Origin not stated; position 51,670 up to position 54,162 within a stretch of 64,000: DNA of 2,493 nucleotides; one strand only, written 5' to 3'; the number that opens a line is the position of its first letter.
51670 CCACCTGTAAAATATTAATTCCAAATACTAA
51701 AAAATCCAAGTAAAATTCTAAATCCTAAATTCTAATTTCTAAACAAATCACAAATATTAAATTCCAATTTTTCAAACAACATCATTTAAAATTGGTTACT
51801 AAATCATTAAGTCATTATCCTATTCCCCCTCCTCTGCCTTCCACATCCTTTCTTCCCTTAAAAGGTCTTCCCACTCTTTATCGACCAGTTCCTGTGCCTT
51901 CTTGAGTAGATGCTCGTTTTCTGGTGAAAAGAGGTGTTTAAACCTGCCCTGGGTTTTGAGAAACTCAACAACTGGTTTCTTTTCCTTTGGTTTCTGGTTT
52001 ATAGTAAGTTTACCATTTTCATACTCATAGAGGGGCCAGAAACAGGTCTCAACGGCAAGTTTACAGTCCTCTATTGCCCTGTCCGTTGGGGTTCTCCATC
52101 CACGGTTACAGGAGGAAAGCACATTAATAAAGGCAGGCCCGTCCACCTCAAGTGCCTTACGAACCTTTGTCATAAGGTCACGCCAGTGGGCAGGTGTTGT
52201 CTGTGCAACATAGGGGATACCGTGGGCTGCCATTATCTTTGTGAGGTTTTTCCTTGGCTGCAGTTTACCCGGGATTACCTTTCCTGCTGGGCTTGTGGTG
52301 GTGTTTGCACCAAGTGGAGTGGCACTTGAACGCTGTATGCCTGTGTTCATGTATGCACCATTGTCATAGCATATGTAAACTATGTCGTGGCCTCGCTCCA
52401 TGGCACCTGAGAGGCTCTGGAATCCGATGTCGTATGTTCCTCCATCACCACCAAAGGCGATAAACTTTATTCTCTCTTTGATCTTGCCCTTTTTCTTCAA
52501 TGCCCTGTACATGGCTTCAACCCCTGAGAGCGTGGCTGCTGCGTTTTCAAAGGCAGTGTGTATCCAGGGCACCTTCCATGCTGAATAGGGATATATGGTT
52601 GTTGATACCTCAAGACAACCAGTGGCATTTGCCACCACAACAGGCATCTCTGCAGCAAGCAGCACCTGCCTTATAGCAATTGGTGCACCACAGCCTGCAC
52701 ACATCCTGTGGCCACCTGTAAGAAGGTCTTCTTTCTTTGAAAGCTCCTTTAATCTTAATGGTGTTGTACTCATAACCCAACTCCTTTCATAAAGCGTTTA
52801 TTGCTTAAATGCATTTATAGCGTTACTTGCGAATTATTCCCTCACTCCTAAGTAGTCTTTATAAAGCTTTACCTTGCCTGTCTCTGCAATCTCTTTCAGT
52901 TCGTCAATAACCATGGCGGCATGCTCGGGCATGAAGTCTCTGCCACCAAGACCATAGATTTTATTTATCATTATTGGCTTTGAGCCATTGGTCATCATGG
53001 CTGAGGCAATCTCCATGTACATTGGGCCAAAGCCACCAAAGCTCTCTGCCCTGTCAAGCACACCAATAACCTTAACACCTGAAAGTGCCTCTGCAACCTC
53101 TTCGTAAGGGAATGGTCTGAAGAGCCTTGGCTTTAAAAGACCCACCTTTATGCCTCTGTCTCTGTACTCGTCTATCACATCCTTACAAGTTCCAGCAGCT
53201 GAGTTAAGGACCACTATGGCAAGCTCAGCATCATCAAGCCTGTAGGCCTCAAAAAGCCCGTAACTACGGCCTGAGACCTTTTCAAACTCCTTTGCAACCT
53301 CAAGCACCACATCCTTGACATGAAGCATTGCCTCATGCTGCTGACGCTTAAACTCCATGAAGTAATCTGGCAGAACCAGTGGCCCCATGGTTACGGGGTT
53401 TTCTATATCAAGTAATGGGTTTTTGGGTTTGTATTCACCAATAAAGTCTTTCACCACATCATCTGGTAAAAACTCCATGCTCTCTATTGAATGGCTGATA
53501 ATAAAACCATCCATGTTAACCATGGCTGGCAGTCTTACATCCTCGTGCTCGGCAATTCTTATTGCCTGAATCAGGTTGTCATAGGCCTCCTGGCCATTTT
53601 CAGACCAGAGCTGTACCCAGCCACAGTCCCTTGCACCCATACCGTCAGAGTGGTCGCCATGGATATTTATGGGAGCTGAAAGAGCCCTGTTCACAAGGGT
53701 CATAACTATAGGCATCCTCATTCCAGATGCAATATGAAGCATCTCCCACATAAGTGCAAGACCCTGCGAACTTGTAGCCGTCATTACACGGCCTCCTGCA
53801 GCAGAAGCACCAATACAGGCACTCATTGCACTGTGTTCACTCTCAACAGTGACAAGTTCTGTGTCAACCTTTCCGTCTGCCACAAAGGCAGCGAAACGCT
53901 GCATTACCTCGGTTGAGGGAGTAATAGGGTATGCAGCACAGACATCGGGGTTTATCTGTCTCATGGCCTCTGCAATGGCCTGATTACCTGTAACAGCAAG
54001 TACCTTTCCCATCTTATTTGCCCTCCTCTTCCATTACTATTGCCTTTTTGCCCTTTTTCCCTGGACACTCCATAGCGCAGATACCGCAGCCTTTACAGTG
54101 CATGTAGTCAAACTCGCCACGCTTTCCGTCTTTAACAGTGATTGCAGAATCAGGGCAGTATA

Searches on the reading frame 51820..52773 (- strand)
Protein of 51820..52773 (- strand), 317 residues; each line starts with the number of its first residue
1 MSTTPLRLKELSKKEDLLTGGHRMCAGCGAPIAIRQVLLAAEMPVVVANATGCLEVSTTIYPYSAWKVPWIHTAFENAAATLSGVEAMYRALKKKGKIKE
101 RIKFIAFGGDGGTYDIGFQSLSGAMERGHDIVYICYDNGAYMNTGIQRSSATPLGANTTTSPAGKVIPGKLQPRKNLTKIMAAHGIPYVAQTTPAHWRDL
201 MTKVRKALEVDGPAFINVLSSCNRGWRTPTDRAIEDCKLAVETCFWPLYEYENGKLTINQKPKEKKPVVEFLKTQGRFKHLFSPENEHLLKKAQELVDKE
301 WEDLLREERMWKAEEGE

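Call 66: search_protein_families(library=ncbifam, proteins=[window:51820-52773:-], max_evalue=1e-10)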
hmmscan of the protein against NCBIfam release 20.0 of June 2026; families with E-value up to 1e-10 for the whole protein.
window:51820-52773:- (317 aa): 7 families
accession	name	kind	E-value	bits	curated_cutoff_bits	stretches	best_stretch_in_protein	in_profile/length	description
NF008819.1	PRK11865.1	equivalog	3.4e-120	400.8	405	1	11-304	7-296/300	pyruvate synthase subunit PorB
NF008818.0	PRK11864.1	subfamily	1.2e-94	316.8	405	1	12-310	8-298/300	3-methyl-2-oxobutanoate dehydrogenase subunit beta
NF045792.1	OxalOxredbeta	equivalog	7.8e-87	291.2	590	1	11-303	11-302/311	oxalate oxidoreductase subunit beta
NF045766.1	PhenlGlyoxDHPadI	equivalog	1e-66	225.5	700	1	9-297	143-430/443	NADH-dependent phenylglyoxylate dehydrogenase subunit beta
TIGR02176.1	pyruv_ox_red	equivalog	6.4e-27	93.8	911.35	1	105-304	957-1162/1167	pyruvate:ferredoxin (flavodoxin) oxidoreductase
NF008820.0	PRK11866.1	equivalog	4e-16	59.2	402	1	98-222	82-201/287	2-oxoacid ferredoxin oxidoreductase subunit beta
TIGR02177.1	PorB_KorB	subfamily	7.6e-12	45.3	261.9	1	100-223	70-188/286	2-oxoacid:acceptor oxidoreductase, beta subunit, pyruvate/2-ketoisovalerate family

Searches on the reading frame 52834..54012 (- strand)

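Call 66: search_protein_families(library=ncbifam, proteins=[window:52834-54012:-], max_evalue=1e-10)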
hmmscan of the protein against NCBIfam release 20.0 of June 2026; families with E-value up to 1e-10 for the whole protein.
window:52834-54012:- (392 aa): 12 families
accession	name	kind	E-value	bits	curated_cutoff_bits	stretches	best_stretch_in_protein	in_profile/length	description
NF040682.1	PorA_Arch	equivalog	8.9e-155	515.4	550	1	4-392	3-387/387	pyruvate synthase subunit PorA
NF007201.0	PRK09622.1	equivalog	1.4e-144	482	590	1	8-383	14-389/405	2-oxoacid:ferredoxin oxidoreductase subunit alpha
NF006233.0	PRK08367.1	equivalog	3.8e-124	414.5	625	1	7-380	7-380/394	pyruvate ferredoxin oxidoreductase subunit alpha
NF006232.0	PRK08366.1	equivalog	2.8e-108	362.1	646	1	7-382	10-384/394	2-ketoisovalerate ferredoxin oxidoreductase subunit alpha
NF045764.1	PhenlGlyoxDHPadG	equivalog_domain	1.8e-94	316.5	700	1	3-377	1-384/398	NADH-dependent phenylglyoxylate dehydrogenase subunit alpha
NF045791.1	OxalOxredalpha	equivalog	8.5e-83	278.6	500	1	1-382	1-385/395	oxalate oxidoreductase subunit alpha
TIGR02176.1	pyruv_ox_red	equivalog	2.3e-60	204.6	911.35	1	6-375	3-381/1167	pyruvate:ferredoxin (flavodoxin) oxidoreductase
NF006412.0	PRK08659.1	equivalog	5.3e-38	131.2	411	1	4-364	5-368/378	2-oxoacid:acceptor oxidoreductase subunit alpha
NF005507.0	PRK07119.1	subfamily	1.3e-35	122.9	399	1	5-315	5-300/352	3-methyl-2-oxobutanoate dehydrogenase subunit VorB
TIGR03710.1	OAFO_sf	subfamily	2.2e-31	109.1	482.75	1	4-110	193-297/561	2-oxoacid:acceptor oxidoreductase subunit alpha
NF007206.0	PRK09627.1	equivalog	8e-27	94.1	579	1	6-312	5-325/375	2-oxoglutarate synthase subunit alpha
NF041170.1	Oxoac_fdxalpha_Archa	equivalog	1.1e-19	70.3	800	1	4-110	235-350/636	2-oxoacid:ferredoxin oxidoreductase subunit alpha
